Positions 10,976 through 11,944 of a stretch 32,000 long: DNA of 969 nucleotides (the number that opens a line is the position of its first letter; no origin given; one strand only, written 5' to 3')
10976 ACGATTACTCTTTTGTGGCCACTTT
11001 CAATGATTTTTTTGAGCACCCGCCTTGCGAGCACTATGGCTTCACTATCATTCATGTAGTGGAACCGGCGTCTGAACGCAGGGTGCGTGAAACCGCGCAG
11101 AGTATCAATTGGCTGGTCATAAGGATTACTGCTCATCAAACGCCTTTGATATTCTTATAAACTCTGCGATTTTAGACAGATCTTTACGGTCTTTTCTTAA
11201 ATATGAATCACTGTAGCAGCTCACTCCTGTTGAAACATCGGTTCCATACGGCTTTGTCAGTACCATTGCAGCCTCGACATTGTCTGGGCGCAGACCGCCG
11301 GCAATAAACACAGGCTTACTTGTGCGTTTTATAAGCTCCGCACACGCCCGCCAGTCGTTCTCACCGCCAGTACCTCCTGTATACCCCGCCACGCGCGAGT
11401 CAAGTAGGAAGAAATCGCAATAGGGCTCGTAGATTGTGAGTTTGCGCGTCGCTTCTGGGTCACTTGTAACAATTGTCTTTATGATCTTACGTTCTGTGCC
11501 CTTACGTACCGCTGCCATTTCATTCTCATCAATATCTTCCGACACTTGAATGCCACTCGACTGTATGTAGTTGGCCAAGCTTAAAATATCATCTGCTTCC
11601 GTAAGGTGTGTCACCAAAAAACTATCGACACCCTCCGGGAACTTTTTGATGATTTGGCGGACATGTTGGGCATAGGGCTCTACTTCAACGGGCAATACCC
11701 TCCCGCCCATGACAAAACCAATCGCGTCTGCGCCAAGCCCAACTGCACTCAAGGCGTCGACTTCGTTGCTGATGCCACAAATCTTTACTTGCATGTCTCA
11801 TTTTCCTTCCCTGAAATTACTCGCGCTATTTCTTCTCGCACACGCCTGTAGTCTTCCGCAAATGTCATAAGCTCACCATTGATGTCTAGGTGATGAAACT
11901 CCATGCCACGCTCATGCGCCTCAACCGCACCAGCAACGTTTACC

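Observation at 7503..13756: Eight-gene overlapping operon: NrtR-like regulator + RibA-like + TrpF-like + two PRTases + formamidase-fold + HAD + kinase (no described pathway matches)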

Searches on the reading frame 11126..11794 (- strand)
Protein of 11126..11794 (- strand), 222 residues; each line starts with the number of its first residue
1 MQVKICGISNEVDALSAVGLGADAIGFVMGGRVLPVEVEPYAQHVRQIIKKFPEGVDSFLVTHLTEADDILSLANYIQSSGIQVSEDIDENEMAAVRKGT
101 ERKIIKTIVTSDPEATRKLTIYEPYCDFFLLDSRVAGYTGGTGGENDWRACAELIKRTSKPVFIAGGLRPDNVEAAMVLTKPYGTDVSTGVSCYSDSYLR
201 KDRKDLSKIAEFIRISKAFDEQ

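Call 3: search_protein_families(library=pfam, proteins=[window:11126-11794:-], max_evalue=0.01)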
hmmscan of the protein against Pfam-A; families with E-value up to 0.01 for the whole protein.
window:11126-11794:- (222 aa): 1 family
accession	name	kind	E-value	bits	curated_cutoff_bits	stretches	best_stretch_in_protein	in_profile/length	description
PF00697.28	PRAI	-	3.5e-17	63.2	22.7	1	3-192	1-177/193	N-(5'phosphoribosyl)anthranilate (PRA) isomerase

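Call 4: search_protein_families(library=ncbifam, proteins=[window:11126-11794:-], max_evalue=0.01)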
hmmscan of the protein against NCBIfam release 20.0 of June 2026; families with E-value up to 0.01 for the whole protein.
window:11126-11794:- (222 aa): 13 families
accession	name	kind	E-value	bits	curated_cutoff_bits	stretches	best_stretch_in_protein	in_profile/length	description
NF002298.0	PRK01222.1-4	equivalog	4e-35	121.4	215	1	1-217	3-203/209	phosphoribosylanthranilate isomerase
NF002301.0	PRK01222.2-1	equivalog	3.2e-25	88.9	232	1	2-211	4-207/217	phosphoribosylanthranilate isomerase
NF002295.0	PRK01222.1-1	equivalog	1.2e-23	83.7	216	1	2-218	4-212/219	phosphoribosylanthranilate isomerase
NF002300.0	PRK01222.1-7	equivalog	2.2e-21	76.4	212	1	1-217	2-192/195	phosphoribosylanthranilate isomerase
NF002299.0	PRK01222.1-6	equivalog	1.6e-18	66.9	231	1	2-218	19-227/231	phosphoribosylanthranilate isomerase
NF002297.0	PRK01222.1-3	equivalog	2.4e-18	66.4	259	1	1-217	1-200/204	phosphoribosylanthranilate isomerase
NF006945.0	PRK09427.1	equivalog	1.9e-17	63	380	1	3-214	262-459/461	bifunctional indole-3-glycerol-phosphate synthase TrpC/phosphoribosylanthranilate isomerase TrpF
NF002296.0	PRK01222.1-2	equivalog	3.7e-17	62.9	270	1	2-211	9-210/221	phosphoribosylanthranilate isomerase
NF002304.0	PRK01222.2-4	equivalog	4.2e-17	62.3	181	1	1-214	1-201/208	phosphoribosylanthranilate isomerase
NF010563.0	PRK13958.1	equivalog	1.2e-15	57.6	234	1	1-214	1-204/210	phosphoribosylanthranilate isomerase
NF002303.0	PRK01222.2-3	equivalog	2.5e-15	56.6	224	1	1-215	1-199/208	phosphoribosylanthranilate isomerase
NF002302.0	PRK01222.2-2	equivalog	4e-14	53.3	172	1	1-216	1-186/193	phosphoribosylanthranilate isomerase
NF010376.0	PRK13803.1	equivalog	1.6e-09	37.1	819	1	1-213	5-205/600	bifunctional phosphoribosylanthranilate isomerase/tryptophan synthase subunit beta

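Call 38: search_solved_structures(query=window:11126-11794:-, max_evalue=0.001, show_alignments=2)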
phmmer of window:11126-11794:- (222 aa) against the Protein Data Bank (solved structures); distinct sequences matched with E-value up to 0.001: 7.
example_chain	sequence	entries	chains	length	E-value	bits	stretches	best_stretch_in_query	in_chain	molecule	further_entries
1lbm_A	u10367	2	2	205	5e-19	72.2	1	2-196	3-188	PHOSPHORIBOSYL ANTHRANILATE ISOMERASE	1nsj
1dl3_A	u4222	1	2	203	2.3e-17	66.7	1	2-196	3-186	PROTEIN (PHOSPHORIBOSYLANTRANILATE ISOMERASE)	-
4wui_A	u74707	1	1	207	2.2e-12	50.5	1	1-216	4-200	N-(5'-phosphoribosyl)anthranilate isomerase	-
4aaj_A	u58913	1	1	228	1.4e-10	44.6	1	1-195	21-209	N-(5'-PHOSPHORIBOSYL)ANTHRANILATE ISOMERASE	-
1v5x_A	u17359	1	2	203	1.9e-09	40.9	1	1-192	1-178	Phosphoribosylanthranilate isomerase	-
5lhe_A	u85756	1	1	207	1.5e-08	38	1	3-192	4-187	N-(5'-phosphoribosyl)anthranilate isomerase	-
5lhf_A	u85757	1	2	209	1.5e-08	37.9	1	3-192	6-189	N-(5'-phosphoribosyl)anthranilate isomerase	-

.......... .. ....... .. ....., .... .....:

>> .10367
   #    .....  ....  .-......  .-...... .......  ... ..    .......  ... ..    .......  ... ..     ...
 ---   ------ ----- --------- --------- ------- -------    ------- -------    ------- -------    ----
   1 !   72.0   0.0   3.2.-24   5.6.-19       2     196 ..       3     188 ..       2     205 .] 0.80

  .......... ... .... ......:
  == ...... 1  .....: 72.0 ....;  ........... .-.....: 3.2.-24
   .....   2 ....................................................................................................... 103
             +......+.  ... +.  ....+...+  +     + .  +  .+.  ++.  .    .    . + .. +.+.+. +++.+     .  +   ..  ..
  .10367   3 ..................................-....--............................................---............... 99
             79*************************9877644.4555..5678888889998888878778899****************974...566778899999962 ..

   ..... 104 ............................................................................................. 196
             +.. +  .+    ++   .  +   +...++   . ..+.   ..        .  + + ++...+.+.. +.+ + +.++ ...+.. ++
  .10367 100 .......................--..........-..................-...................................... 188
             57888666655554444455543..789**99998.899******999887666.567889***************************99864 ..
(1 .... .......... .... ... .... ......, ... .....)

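Call 41: search_protein_families(library=padloc, proteins=[window:11126-11794:-], max_evalue=0.01)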
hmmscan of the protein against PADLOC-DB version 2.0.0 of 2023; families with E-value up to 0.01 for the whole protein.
window:11126-11794:- (222 aa): 0 families

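Call 90: find_homologous_proteins(query=window:11126-11794:-, max_evalue=1e-10)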
Query window:11126-11794:- (222 aa): 328 proteins with E <= 1e-10 among 703 candidates; the best 120 are listed.
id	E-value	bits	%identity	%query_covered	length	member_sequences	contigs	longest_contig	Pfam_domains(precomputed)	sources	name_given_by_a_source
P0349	1.7e-115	402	100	82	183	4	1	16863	PF00697.29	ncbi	ncbi:MAG: phosphoribosylanthranilate isomerase, partial [Candidatus Saccharimonas aalborgensis]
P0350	4.6e-104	365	75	99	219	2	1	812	PF00697.29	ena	-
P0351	1.1e-103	363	74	99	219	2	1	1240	PF00697.29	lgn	-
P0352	1.6e-103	363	75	99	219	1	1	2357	PF00697.29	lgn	-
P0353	2.1e-103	363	75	99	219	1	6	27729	PF00697.29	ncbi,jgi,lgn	jgi:phosphoribosylanthranilate isomerase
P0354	2.4e-103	362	75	100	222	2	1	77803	PF00697.29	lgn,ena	-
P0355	3.0e-103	362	75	99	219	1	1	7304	PF00697.29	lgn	-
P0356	3.1e-103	362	75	99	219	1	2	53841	PF00697.29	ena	-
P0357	4.0e-103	362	73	99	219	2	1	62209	PF00697.29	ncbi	-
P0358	4.2e-103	362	75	99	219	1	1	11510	PF00697.29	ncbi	-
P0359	6.1e-103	361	76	100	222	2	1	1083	PF00697.29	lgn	-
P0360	8.6e-103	361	76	100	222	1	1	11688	PF00697.29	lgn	-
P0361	9.2e-103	361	75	99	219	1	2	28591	PF00697.29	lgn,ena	-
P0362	1.1e-102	360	73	99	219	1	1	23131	PF00697.29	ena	-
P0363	1.2e-102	360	73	99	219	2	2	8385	PF00697.29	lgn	-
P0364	2.1e-102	359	74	99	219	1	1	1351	PF00697.29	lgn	-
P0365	2.1e-102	359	75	99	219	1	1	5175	PF00697.29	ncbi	-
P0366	2.2e-102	359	74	99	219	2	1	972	PF00697.29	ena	-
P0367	2.2e-102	359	74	99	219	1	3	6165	PF00697.29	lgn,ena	-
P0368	2.8e-102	359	73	99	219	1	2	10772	PF00697.29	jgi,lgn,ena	-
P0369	2.9e-102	359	74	99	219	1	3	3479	PF00697.29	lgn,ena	-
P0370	2.9e-102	359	73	99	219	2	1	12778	PF00697.29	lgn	-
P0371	2.9e-102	359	74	99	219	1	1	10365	PF00697.29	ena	-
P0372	3.8e-102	359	73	99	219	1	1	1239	PF00697.29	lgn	-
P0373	1.1e-101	357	74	99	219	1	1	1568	PF00697.29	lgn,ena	-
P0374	1.1e-101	357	72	99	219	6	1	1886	PF00697.29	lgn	-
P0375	1.4e-101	357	73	99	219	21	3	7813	PF00697.29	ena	-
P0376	1.4e-101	357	74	99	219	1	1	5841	PF00697.29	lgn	-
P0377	1.5e-101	357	73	99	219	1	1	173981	PF00697.29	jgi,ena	-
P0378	2.7e-101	356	72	98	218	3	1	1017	PF00697.29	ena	-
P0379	3.0e-101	356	74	98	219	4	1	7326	PF00697.29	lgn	-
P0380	3.9e-101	355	73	99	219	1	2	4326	PF00697.29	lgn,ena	-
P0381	5.1e-101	355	73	99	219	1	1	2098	PF00697.29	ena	-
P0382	5.2e-101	355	73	99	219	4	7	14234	PF00697.29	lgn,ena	-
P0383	5.2e-101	355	73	99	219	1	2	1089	PF00697.29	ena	-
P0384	5.4e-101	355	72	99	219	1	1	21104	PF00697.29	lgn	-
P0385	6.0e-101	355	71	99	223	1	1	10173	PF00697.29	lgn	-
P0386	6.8e-101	354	73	99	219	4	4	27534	PF00697.29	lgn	-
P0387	7.0e-101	354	73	99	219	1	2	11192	PF00697.29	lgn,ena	-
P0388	7.1e-101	354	73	99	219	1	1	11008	PF00697.29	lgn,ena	-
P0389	7.3e-101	354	71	99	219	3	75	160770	PF00697.29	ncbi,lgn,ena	-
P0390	8.3e-101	354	73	99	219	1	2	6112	PF00697.29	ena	-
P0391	9.6e-101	354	73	99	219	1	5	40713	PF00697.29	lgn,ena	-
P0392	1.0e-100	354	72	99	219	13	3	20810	PF00697.29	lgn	-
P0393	1.0e-100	354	72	99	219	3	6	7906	PF00697.29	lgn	-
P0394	1.8e-100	353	72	99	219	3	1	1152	PF00697.29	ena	-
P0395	3.8e-100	352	72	99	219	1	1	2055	PF00697.29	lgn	-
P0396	4.7e-100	352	73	99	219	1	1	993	PF00697.29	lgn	-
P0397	5.1e-100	352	73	99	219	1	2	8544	PF00697.29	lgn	-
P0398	5.2e-100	352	73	99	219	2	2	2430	PF00697.29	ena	-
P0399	1.0e-99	351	72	99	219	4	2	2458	PF00697.29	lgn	-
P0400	1.2e-99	350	72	100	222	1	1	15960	PF00697.29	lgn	-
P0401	1.8e-99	350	75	98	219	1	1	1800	PF00697.29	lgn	-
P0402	1.9e-99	350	70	99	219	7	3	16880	PF00697.29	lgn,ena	-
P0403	2.4e-99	349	72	99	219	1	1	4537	PF00697.29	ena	-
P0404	2.8e-99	349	71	99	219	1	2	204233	PF00697.29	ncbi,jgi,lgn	-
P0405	4.9e-99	348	72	99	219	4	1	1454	PF00697.29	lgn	-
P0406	5.1e-99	348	71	99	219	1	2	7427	PF00697.29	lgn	-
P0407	6.0e-99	348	73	99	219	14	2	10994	PF00697.29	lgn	-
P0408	6.3e-99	348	72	99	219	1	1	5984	PF00697.29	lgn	-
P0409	6.5e-99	348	71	99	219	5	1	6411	PF00697.29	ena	-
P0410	6.8e-99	348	70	99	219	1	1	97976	PF00697.29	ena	-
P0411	9.2e-99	347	70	99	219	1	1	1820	PF00697.29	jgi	-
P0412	1.2e-98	347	75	98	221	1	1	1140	PF00697.29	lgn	-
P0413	1.2e-98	347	71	99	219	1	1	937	PF00697.29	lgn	-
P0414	1.3e-98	347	71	98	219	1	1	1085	PF00697.29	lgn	-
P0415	2.2e-98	346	75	98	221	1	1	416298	PF00697.29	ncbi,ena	-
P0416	2.3e-98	346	69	99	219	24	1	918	PF00697.29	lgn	-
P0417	2.7e-98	346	73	98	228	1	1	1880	PF00697.29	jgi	jgi:phosphoribosylanthranilate isomerase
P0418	3.3e-98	346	70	99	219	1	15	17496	PF00697.29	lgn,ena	-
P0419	3.3e-98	346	69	99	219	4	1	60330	PF00697.29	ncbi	-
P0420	4.4e-98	345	72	99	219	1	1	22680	PF00697.29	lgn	-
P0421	4.5e-98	345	70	99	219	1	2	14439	PF00697.29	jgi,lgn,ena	-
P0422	7.6e-98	344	72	99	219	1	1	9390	PF00697.29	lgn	-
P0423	8.4e-98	344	72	99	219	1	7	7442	PF00697.29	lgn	-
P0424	8.6e-98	344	70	99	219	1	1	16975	PF00697.29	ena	-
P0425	1.2e-97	344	71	99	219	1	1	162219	PF00697.29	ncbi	-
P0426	1.3e-97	344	71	99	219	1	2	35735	PF00697.29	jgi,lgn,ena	-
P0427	1.5e-97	344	74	98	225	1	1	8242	PF00697.29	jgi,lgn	jgi:phosphoribosylanthranilate isomerase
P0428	1.7e-97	343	69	99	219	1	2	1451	PF00697.29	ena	-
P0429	1.8e-97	343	70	99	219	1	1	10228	PF00697.29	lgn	-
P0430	2.1e-97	343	74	98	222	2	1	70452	PF00697.29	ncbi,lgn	-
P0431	2.1e-97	343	70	99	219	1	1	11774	PF00697.29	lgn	-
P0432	2.3e-97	343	69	99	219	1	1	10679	PF00697.29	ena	-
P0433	2.3e-97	343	71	99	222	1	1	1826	PF00697.29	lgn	-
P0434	2.4e-97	343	71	99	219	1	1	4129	PF00697.29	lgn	-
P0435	3.1e-97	342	69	99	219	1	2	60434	PF00697.29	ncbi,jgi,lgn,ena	-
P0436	4.4e-97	342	69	99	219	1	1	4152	PF00697.29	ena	-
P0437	4.8e-97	342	70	99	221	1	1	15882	PF00697.29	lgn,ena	-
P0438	6.1e-97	342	69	99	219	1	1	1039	PF00697.29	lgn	-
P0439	8.6e-97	341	70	99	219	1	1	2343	PF00697.29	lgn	-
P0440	1.6e-96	340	71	99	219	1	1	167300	PF00697.29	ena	-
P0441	2.1e-96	340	70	98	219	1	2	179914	PF00697.29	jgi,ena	jgi:Phosphoribosylanthranilate isomerase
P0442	2.4e-96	340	69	99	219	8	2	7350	PF00697.29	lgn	-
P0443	3.0e-96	339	70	99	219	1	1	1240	PF00697.29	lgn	-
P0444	7.9e-96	338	68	99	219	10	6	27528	PF00697.29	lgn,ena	-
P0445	8.5e-96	338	69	99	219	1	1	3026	PF00697.29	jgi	-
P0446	1.1e-95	337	69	99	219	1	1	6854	PF00697.29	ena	-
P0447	1.5e-95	337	70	99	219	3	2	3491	PF00697.29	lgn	-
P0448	1.6e-95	337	68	99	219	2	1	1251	PF00697.29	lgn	-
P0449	1.8e-95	337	71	98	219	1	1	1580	PF00697.29,PF02581.24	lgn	-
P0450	2.0e-95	337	69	99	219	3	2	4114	PF00697.29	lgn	-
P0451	3.9e-95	336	69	99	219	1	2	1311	PF00697.29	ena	-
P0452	5.6e-95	335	69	99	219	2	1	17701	PF00697.29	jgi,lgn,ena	-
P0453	9.5e-95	334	73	98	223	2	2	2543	PF00697.29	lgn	-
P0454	1.1e-94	334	68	99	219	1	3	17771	PF00697.29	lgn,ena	-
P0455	5.6e-94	332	68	99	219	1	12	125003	PF00697.29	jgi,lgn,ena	-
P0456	1.6e-93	330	71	98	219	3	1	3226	PF00697.29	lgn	-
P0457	1.2e-92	328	71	98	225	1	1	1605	PF00697.29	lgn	-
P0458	1.3e-92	327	68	99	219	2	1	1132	PF00697.29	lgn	-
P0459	2.5e-92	326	67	99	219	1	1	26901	PF00697.29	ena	-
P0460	3.5e-92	326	70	99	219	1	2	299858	PF00697.29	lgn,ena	-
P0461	1.0e-91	324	67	98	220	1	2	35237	PF00697.29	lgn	-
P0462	1.7e-91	324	70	97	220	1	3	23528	PF00697.29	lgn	-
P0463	3.5e-90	319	67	99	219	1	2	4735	PF00697.29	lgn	-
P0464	2.1e-89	317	73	91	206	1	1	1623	PF00697.29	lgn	-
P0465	3.3e-89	316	68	98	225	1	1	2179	PF00697.29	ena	-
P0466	9.1e-89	315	65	98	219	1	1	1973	PF00697.29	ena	-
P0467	1.9e-88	314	65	99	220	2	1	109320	PF00697.29,PF02581.24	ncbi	-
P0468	4.2e-88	313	68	98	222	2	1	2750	PF00697.29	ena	-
